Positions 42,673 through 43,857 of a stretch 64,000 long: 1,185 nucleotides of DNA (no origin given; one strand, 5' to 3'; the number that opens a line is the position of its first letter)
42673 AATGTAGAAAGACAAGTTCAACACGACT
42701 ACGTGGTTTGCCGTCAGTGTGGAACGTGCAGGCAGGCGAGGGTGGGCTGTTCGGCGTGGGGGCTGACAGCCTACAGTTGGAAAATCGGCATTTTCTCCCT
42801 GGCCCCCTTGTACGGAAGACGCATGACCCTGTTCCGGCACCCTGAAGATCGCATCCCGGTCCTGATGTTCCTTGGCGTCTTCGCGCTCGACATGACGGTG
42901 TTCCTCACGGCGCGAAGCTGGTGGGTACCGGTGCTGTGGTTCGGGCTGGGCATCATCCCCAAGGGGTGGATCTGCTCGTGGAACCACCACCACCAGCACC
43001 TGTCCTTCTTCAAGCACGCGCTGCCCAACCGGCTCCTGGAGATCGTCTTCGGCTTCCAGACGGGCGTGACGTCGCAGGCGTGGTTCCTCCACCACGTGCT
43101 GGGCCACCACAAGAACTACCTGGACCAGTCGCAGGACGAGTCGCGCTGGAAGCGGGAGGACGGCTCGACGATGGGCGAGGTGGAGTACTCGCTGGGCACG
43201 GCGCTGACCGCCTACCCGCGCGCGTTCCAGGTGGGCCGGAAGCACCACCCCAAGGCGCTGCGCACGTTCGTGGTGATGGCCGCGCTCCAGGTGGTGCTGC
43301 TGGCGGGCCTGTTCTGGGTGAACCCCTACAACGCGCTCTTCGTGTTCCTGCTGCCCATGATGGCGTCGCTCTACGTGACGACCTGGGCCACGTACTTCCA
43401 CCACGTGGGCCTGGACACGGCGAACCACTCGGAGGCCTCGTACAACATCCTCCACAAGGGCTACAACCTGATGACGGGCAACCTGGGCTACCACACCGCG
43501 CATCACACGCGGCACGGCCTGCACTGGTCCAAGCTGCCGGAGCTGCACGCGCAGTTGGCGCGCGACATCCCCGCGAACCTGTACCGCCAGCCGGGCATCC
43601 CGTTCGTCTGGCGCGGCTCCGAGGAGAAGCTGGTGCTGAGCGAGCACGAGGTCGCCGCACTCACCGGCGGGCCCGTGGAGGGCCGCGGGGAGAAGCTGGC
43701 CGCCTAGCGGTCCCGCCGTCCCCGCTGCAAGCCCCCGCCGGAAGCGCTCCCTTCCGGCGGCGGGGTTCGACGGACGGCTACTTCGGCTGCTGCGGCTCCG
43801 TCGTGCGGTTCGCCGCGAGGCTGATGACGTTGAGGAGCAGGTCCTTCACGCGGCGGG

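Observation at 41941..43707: Divergently paired haem-oxygenase-fold di-iron oxidase (CADD/PqqC/TenA-like) and membrane di-iron desaturase-like enzyme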

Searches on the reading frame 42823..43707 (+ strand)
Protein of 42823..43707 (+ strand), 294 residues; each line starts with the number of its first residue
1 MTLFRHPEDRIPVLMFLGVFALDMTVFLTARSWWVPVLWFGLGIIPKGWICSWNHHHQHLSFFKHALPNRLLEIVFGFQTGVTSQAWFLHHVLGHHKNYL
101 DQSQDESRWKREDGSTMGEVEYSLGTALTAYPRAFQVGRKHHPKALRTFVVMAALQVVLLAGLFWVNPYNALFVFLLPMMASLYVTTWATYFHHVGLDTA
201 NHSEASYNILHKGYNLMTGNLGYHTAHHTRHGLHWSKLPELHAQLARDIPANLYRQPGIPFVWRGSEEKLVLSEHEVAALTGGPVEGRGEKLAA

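Call 3: search_protein_families(library=pfam, proteins=[window:42823-43704:+], max_evalue=0.01)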
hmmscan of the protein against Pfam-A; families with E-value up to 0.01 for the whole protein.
seq(294 aa): 1 family
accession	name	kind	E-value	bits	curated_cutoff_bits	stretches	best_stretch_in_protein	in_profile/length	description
PF00487.30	FA_desaturase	-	1.7e-29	103.8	29.7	1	32-252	2-245/253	Fatty acid desaturase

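Call 5: search_protein_families(library=ncbifam, proteins=[window:42823-43707:+], max_evalue=0.01)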
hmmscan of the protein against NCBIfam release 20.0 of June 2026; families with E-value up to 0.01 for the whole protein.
window:42823-43707:+ (294 aa): 0 families

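Call 8: find_homologous_proteins(query=window:42823-43707:+)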
Query window:42823-43707:+ (294 aa): 1316 proteins with E <= 0.001 among 2327 candidates; the best 120 are listed.
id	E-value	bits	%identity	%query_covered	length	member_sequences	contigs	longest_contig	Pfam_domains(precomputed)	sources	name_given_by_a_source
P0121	2.7e-188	642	94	100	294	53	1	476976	PF00487.31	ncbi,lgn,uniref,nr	ncbi:fatty acid desaturase [Corallococcus caeni]|uniref:fatty acid desaturase family protein n=1 Tax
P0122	8.1e-174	595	85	100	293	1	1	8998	PF00487.31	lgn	-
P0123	3.5e-172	590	87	94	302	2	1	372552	PF00487.31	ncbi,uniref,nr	ncbi:fatty acid desaturase [Corallococcus sp. BB11-1]|uniref:fatty acid desaturase family protein n=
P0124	1.9e-170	584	87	94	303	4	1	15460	PF00487.31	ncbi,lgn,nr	ncbi:MAG: fatty acid desaturase [Myxococcaceae bacterium]|nr:MAG: fatty acid desaturase [Myxococcace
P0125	6.1e-160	549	78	100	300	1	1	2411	PF00487.31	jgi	jgi:fatty acid desaturase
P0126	1.3e-153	529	77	100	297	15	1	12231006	PF00487.31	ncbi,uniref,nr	ncbi:fatty acid desaturase [Cystobacter fuscus]|uniref:fatty acid desaturase family protein n=1 Tax=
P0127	4.4e-152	524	75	100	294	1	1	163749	PF00487.31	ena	-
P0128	1.4e-151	522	78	95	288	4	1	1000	PF00487.31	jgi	jgi:fatty acid desaturase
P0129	1.5e-150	518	77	99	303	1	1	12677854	PF00487.31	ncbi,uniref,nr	ncbi:fatty acid desaturase [Archangium violaceum]|uniref:fatty acid desaturase family protein n=1 Ta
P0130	4.2e-150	517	76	98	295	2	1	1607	PF00487.31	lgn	-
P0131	5.2e-150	517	78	95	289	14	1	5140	PF00487.31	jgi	-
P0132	7.8e-150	516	77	95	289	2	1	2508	PF00487.31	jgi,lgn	-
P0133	3.5e-149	514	78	95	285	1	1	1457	PF00487.31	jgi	jgi:fatty acid desaturase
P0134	4.7e-149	514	76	98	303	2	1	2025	PF00487.31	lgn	-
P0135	1.0e-148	512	74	98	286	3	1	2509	PF00487.31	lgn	-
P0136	3.4e-148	511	74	100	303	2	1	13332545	PF00487.31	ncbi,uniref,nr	ncbi:fatty acid desaturase [Archangium violaceum]|uniref:fatty acid desaturase family protein n=1 Ta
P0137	1.2e-147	509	77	95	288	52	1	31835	PF00487.31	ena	-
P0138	1.8e-147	508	77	95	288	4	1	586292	PF00487.31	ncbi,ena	-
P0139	2.5e-147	508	78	94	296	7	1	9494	PF00487.31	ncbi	-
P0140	3.2e-147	508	77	95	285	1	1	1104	PF00487.31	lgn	-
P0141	4.3e-147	507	75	98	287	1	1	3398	PF00487.31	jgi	jgi:fatty acid desaturase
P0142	9.3e-147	506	76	95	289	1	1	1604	PF00487.31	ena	-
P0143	2.2e-146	505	76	95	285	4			PF00487.31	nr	nr:fatty acid desaturase [Archangium violaceum]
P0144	2.8e-146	504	77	95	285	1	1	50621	PF00487.31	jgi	jgi:fatty acid desaturase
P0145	3.4e-146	504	76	98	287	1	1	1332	PF00487.31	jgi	jgi:fatty acid desaturase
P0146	3.6e-146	504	79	92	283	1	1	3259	PF00487.31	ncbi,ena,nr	ncbi:MAG TPA: fatty acid desaturase [Myxococcaceae bacterium]|nr:fatty acid desaturase [Myxococcacea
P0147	4.0e-146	504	77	95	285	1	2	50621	PF00487.31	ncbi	-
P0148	3.2e-145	501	77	95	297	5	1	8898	PF00487.31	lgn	-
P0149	1.6e-144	499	75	98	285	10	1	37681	PF00487.31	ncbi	-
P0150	1.1e-143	496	76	95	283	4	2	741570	PF00487.31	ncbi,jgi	jgi:fatty acid desaturase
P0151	1.6e-143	495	76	96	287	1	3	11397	PF00487.31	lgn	-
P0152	3.8e-143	494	74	96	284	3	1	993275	PF00487.31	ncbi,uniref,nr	ncbi:fatty acid desaturase [Archangium sp. Cb G35]|uniref:fatty acid desaturase family protein n=1 T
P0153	2.0e-142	492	74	95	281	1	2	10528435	PF00487.31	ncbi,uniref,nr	ncbi:fatty acid desaturase [Myxococcus sp. AB025B]|uniref:fatty acid desaturase family protein n=1 T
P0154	2.2e-142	492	75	95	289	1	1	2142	PF00487.31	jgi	jgi:fatty acid desaturase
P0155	2.6e-142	491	73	97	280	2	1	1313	PF00487.31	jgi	jgi:fatty acid desaturase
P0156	1.2e-141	489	74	95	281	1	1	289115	PF00487.31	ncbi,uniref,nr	ncbi:fatty acid desaturase family protein [Myxococcus fulvus]|uniref:fatty acid desaturase family pr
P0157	8.5e-141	486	74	96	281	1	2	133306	PF00487.31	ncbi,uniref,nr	ncbi:fatty acid desaturase family protein [Myxococcus xanthus]|uniref:Fatty acid desaturase n=1 Tax=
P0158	1.8e-140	485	72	96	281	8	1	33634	PF00487.31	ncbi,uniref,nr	ncbi:fatty acid desaturase [Myxococcus sp. AM011]|uniref:fatty acid desaturase family protein n=1 Ta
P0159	2.5e-140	485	73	96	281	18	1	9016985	PF00487.31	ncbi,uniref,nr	ncbi:fatty acid desaturase [Myxococcus sp. SDU36]|uniref:fatty acid desaturase family protein n=1 Ta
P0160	2.5e-140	485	74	95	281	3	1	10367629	PF00487.31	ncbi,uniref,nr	ncbi:fatty acid desaturase family protein [Myxococcus landrumensis]|uniref:Fatty acid desaturase n=1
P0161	3.4e-140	484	73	97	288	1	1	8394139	PF00487.31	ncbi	ncbi:fatty acid desaturase [Myxococcaceae bacterium GXIMD 01537]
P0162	4.2e-140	484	73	96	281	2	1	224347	PF00487.31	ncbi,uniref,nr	ncbi:fatty acid desaturase [Myxococcus sp. CA040A]|uniref:fatty acid desaturase family protein n=1 T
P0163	5.1e-140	484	72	98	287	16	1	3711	PF00487.31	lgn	-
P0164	1.2e-139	483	73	96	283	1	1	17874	PF00487.31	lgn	-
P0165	2.8e-139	481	72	96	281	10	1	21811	PF00487.31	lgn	-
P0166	4.9e-139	481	74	95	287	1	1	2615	PF00487.31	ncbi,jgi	jgi:fatty acid desaturase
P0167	4.2e-138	478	74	92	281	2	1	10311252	PF00487.31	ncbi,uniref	ncbi:fatty acid desaturase [Myxococcus stipitatus]|uniref:fatty acid desaturase family protein n=1 T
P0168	4.9e-138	477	73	95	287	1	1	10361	PF00487.31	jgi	jgi:Fatty acid desaturase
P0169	6.3e-138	477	73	94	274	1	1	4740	PF00487.31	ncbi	-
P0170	7.8e-138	477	72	96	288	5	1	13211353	PF00487.31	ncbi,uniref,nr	ncbi:fatty acid desaturase [Pyxidicoccus parkwayensis]|uniref:Fatty acid desaturase n=1 Tax=Pyxidico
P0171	2.2e-137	475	70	97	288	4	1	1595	PF00487.31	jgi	jgi:fatty acid desaturase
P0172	1.5e-136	473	74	94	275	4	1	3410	PF00487.31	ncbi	-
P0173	1.6e-135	469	75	89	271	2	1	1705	PF00487.31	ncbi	ncbi:MAG TPA: fatty acid desaturase [Archangium sp.]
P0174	3.3e-135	468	70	97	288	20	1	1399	PF00487.31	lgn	-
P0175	3.7e-135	468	71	98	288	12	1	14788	PF00487.31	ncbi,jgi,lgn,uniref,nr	ncbi:fatty acid desaturase [Hyalangium sp.]|uniref:fatty acid desaturase n=1 Tax=Hyalangium sp. TaxI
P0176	8.1e-135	467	69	98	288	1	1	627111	PF00487.31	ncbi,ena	-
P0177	1.5e-134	466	72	96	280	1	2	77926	PF00487.31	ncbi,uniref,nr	ncbi:fatty acid desaturase [Pyxidicoccus fallax]|uniref:Fatty acid desaturase n=1 Tax=Pyxidicoccus f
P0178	5.3e-134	464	71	97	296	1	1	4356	PF00487.31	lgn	-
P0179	2.4e-130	452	68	100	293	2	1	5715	PF00487.31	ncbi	-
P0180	3.2e-130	452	68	93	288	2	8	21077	PF00487.31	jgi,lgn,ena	-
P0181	1.0e-129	450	70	96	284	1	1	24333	PF00487.31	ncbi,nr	ncbi:MAG: fatty acid desaturase [Deltaproteobacteria bacterium]|nr:fatty acid desaturase [Deltaprote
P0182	4.1e-129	448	69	95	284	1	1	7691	PF00487.31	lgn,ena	-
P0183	1.6e-128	446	69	95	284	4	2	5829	PF00487.31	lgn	-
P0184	1.7e-126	440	67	96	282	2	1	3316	PF00487.31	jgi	jgi:fatty acid desaturase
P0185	1.8e-126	439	67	95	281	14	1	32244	PF00487.31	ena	-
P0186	3.4e-126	439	68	96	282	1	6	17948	PF00487.31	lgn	-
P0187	3.8e-126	438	66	96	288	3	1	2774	PF00487.31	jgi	jgi:fatty acid desaturase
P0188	4.1e-126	438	75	84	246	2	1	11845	PF00487.31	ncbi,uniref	ncbi:fatty acid desaturase, partial [Archangium sp.]|uniref:fatty acid desaturase family protein n=1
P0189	1.1e-125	437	67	96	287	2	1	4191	PF00487.31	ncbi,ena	-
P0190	1.6e-125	436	68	95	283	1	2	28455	PF00487.31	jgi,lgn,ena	-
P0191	2.6e-125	436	66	95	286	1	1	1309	PF00487.31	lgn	-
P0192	6.3e-124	431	65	96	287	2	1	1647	PF00487.31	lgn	-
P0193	2.5e-123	429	67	92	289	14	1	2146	PF00487.31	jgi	jgi:fatty acid desaturase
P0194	3.2e-123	429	65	97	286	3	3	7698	PF00487.31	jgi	jgi:fatty acid desaturase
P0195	4.7e-122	425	67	95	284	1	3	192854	PF00487.31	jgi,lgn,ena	-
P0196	3.0e-121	422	66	93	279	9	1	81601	PF00487.31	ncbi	ncbi:MAG: hypothetical protein RLZZ299_2896 [Pseudomonadota bacterium]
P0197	5.9e-121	421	67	91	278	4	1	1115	PF00487.31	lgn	-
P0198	8.8e-121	421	67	93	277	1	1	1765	PF00487.31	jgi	jgi:fatty acid desaturase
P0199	8.8e-121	421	63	96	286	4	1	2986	PF00487.31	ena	-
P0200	2.8e-120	419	67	91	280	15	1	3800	PF00487.31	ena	-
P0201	3.8e-120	419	60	99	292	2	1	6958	PF00487.31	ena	-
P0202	5.8e-119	415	65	96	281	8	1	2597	PF00487.31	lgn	-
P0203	1.2e-118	414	64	95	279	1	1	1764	PF00487.31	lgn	-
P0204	3.1e-118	412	66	91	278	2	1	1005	PF00487.31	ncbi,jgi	jgi:fatty acid desaturase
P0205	3.8e-118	412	64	96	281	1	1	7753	PF00487.31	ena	-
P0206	4.1e-118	412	64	95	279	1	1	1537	PF00487.31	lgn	-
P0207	1.0e-114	401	63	95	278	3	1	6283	PF00487.31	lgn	-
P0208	3.4e-114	399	64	90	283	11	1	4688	PF00487.31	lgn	-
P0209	1.3e-113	397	64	91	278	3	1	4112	PF00487.31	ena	-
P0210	1.4e-113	397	64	94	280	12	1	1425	PF00487.31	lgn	-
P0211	3.1e-112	393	64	90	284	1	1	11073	PF00487.31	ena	-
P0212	5.2e-112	392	64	92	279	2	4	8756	PF00487.31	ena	-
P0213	6.7e-112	392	61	96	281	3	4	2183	PF00487.31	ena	-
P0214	2.1e-110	387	63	93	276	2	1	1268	PF00487.31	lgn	-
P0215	9.0e-108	378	61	94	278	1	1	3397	PF00487.31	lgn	-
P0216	6.2e-104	365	55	97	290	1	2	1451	PF00487.31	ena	-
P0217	1.4e-103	364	62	89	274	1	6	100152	PF00487.31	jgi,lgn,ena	jgi:fatty acid desaturase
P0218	4.1e-103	363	60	92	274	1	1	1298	PF00487.31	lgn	-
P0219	3.2e-102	360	58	95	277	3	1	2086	PF00487.31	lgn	-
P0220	1.6e-101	357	76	70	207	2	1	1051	PF00487.31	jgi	jgi:fatty acid desaturase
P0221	1.5e-100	354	59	92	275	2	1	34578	PF00487.31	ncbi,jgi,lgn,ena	-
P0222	2.9e-100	353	59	89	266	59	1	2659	PF00487.31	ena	-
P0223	4.2e-100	353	60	89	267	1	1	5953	PF00487.31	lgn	-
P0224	4.8e-100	353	56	91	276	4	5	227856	PF00487.31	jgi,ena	-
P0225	1.2e-99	351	58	89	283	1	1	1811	PF00487.31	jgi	jgi:fatty acid desaturase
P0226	1.2e-99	351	60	90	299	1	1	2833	PF00487.31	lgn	-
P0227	2.0e-99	351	56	95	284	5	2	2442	PF00487.31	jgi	-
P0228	1.1e-98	348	55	91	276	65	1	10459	PF00487.31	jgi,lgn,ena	-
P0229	1.3e-98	348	59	88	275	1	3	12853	PF00487.31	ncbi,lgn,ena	-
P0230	3.1e-98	347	58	88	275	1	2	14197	PF00487.31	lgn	-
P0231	3.4e-98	347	56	91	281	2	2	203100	PF00487.31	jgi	jgi:fatty acid desaturase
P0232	3.4e-98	347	58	92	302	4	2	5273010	PF00487.31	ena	-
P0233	6.1e-98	346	57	89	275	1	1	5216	PF00487.31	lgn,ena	-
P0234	7.7e-98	345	60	88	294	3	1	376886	PF00487.31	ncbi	-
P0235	7.8e-98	345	55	89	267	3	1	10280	PF00487.31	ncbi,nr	ncbi:MAG: fatty acid desaturase [Lentisphaeria bacterium]|nr:fatty acid desaturase [Lentisphaeria ba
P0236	1.2e-97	345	59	87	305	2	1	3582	PF00487.31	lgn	-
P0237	1.4e-97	345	54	100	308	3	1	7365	PF00487.31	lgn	-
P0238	1.7e-97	344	55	91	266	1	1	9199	PF00487.31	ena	-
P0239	1.7e-97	344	57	90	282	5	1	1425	PF00487.31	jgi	-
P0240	1.8e-97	344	57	89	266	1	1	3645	PF00487.31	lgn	-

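Call 10: find_encoding_contigs(protein=P0157, flank=8000, max_places=3)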
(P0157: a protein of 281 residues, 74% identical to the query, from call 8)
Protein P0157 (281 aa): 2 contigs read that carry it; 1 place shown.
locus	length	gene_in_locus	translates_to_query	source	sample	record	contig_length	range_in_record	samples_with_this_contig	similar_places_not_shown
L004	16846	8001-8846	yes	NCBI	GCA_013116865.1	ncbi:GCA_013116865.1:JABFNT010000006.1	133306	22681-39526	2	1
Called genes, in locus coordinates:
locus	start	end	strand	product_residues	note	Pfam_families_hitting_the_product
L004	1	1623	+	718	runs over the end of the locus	PF20256:MoCoBD_2, PF02738:MoCoBD_1, PF20256:MoCoBD_2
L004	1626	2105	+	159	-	PF00111:Fer2, PF01799:Fer2_2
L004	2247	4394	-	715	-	PF00305:Lipoxygenase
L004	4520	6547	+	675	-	PF01477:PLAT, PF00305:Lipoxygenase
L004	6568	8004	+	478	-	PF00067:p450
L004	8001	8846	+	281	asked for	PF00487:FA_desaturase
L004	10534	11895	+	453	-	PF01551:Peptidase_M23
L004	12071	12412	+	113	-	-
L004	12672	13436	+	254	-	-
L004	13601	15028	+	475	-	-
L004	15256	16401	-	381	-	PF01757:Acyl_transf_3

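Call 25: search_solved_structures(query=window:42823-43707:+, max_evalue=10, show_alignments=1)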
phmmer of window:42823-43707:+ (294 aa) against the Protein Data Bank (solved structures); distinct sequences matched with E-value up to 10: 1.
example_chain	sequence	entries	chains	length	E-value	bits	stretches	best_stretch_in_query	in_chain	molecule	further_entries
8f9x_A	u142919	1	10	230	0.3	13.2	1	180-237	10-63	Cyclase family protein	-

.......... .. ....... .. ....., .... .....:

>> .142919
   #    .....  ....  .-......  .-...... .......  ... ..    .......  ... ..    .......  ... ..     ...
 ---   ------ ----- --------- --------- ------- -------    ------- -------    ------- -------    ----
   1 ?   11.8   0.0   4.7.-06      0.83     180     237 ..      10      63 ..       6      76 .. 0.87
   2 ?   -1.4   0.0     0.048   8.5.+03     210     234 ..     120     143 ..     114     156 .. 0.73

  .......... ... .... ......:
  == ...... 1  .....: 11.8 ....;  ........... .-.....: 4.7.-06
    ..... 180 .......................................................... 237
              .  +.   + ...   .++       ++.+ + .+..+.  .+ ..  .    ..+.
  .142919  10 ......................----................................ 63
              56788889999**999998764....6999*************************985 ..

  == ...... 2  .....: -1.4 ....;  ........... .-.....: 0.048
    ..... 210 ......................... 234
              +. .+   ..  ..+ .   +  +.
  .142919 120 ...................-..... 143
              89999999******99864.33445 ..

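Call 26: find_encoding_contigs(protein=P0126, flank=8000, max_places=2)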
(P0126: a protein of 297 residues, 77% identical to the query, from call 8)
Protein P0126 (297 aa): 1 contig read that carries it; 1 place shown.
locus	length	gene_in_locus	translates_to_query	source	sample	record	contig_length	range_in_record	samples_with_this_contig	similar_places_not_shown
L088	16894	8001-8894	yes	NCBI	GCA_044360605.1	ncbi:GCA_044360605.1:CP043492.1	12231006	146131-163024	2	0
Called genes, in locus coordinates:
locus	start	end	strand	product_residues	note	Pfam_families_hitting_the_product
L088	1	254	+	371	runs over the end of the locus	-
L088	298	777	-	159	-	PF09450:DUF2019 (weak)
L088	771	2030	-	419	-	-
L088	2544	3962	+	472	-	PF04389:Peptidase_M28, PF01546:Peptidase_M20 (weak)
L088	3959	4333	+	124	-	-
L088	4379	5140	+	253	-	PF03808:Glyco_tran_WecG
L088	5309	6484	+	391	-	PF01757:Acyl_transf_3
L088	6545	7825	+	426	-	-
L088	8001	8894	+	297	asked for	PF00487:FA_desaturase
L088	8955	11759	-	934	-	PF12891:Glyco_hydro_44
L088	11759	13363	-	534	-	PF00535:Glycos_transf_2, PF10111:Glyco_tranf_2_2 (faint), PF13641:Glyco_tranf_2_3, PF13632:Glyco_trans_2_3 (weak), PF02709:Glyco_transf_7C (faint), PF14602:Hexapep_2 (faint), PF00132:Hexapep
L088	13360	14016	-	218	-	-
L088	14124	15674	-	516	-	PF04932:Wzy_C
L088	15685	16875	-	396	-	PF00535:Glycos_transf_2, PF13641:Glyco_tranf_2_3, PF13632:Glyco_trans_2_3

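Call 27: find_encoding_contigs(protein=P0170, flank=8000, max_places=2)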
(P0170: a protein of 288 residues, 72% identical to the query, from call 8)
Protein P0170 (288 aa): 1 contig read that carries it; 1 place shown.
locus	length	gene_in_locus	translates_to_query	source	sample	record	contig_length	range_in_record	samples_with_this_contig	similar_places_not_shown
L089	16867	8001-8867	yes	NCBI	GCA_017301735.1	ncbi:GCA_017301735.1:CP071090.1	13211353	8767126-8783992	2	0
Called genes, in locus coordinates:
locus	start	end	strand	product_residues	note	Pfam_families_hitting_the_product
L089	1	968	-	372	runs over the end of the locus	PF04307:YdjM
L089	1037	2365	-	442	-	PF00557:Peptidase_M24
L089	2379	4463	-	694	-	PF00305:Lipoxygenase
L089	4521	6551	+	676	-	PF01477:PLAT, PF00305:Lipoxygenase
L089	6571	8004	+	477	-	PF00067:p450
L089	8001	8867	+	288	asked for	PF00487:FA_desaturase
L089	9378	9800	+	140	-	-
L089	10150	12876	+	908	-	PF01471:PG_binding_1 (faint), PF00150:Cellulase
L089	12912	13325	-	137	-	-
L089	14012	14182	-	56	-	-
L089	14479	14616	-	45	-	-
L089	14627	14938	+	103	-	-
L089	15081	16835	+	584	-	PF17990:LodA_N, PF18417:LodA_C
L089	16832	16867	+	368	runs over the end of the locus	PF04820:Trp_halogenase (faint), PF07992:Pyr_redox_2 (faint), PF12831:FAD_oxidored (faint), PF01266:DAO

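Call 31: find_related_loci(query=A2, collection=metagenome_contigs, flank=10000)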
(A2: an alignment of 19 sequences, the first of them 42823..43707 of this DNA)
Query A2 (294 aa) in metagenome_contigs; peptide patterns used: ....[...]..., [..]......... (x = any residue, [..] = any of these).
600 stretches matched a pattern (row limit reached: there are more); 348 encode a relative of the query (tblastn E <= 1e-3); the best 80 are kept; 80 distinct loci.
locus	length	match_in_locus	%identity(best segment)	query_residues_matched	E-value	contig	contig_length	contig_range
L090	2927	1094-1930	79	1-277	4e-157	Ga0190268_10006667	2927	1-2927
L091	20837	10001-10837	78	1-277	2e-147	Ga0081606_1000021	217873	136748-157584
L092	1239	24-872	71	1-284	6e-153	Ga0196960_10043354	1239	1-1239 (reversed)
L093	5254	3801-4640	72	1-281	3e-133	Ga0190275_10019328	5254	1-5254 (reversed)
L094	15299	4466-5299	68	1-279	3e-127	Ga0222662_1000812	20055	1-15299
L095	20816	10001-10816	68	1-273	6e-125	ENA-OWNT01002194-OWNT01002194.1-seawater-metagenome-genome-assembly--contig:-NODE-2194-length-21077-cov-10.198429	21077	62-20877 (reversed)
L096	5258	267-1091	66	1-276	9e-122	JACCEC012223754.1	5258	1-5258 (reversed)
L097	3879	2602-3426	66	1-276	2e-123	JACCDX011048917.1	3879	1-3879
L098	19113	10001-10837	67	1-280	4e-119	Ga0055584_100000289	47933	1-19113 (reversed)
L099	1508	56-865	56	3-271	2e-109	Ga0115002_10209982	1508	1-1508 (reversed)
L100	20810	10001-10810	56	3-271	1e-101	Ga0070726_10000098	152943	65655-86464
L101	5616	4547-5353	59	3-273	1e-101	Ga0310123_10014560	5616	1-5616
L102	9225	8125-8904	57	3-263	3e-100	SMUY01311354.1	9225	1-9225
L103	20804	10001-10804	56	1-269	2e-96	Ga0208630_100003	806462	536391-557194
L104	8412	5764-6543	56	3-263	7e-96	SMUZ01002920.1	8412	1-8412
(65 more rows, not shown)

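Call 48: predict_structure(alignment_id=A2)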
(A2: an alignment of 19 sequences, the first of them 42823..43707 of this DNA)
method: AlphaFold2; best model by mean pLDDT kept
length: 294 residues; sequences in the alignment: 19
mean_pLDDT: 89.6   pTM: 0.85
mean pLDDT of the five models: 89.6, 89.2, 88.0, 87.7, 87.5
residues with pLDDT >= 90: 204; 70-90: 75; 50-70: 4; < 50: 11
segments of 3 or more residues with pLDDT < 50: 284-294
pLDDT, mean of each block of 10 residues (from residue 1): 86 96 98 98 94 84 92 94 89 89 88 93 92 92 92 96 98 97 91 89 92 92 91 90 94 89 79 88 54 38
secondary structure, 60 per line:
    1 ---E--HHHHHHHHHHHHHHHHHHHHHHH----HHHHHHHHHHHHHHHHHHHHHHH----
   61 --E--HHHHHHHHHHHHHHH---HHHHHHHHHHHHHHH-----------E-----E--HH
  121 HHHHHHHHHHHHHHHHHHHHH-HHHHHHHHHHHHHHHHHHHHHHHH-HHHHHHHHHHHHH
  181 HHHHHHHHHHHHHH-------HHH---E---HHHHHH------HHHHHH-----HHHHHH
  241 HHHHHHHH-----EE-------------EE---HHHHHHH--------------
elements in order: H7-29 H34-56 H66-80 H84-98 H119-141 H143-166 H168-194 H212-217 H224-229 H235-248 H274-280
